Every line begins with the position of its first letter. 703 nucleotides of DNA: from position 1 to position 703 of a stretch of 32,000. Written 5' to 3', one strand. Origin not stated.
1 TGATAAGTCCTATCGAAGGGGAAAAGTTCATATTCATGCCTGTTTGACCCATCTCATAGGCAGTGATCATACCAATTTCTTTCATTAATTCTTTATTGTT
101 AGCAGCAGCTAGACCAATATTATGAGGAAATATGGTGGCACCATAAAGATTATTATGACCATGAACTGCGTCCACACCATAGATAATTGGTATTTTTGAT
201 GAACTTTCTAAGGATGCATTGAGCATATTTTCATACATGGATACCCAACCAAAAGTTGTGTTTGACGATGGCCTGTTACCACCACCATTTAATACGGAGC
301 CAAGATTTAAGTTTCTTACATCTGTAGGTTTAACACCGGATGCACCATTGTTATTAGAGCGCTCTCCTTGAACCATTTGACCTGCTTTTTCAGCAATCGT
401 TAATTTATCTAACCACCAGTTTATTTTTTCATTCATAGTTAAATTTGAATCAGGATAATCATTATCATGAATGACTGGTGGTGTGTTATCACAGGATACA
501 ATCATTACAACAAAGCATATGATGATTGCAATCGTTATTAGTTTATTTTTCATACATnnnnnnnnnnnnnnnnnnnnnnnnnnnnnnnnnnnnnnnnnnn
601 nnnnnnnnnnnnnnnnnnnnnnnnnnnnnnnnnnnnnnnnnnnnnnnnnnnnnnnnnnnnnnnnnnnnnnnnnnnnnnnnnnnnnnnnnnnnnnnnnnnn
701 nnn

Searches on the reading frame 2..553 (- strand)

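Call 9: search_protein_families(library=pfam, proteins=[window:2-553:-], max_evalue=0.01)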
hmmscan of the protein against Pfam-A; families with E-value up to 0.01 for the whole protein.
window:2-553:- (184 aa): 1 family
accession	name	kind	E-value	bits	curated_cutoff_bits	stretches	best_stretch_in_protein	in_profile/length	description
PF00933.27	Glyco_hydro_3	-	2.5e-20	73.6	27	1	52-181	1-124/316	Glycosyl hydrolase family 3 N terminal domain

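Call 10: search_protein_families(library=ncbifam, proteins=[window:2-553:-], max_evalue=0.01)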
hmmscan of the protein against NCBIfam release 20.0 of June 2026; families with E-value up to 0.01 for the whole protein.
window:2-553:- (184 aa): 4 families
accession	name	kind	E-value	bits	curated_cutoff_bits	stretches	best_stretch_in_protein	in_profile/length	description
NF052331.1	Bet13-16Glucosase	equivalog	2e-17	62.6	1330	1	31-181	3-135/750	exo-beta-d-1,3/1,6-glucosidase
NF011678.0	PRK15098.1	equivalog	1.3e-12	47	666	1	12-181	4-159/765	beta-glucosidase BglX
NF041776.1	xylosidase_Xyl3A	equivalog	5.6e-06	24.6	1250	1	128-167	53-92/846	xylan 1,4-beta-xylosidase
NF041579.1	betaxyl_Flavo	equivalog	9.2e-05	20.8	1350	0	118-182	62-125/716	beta-xylosidase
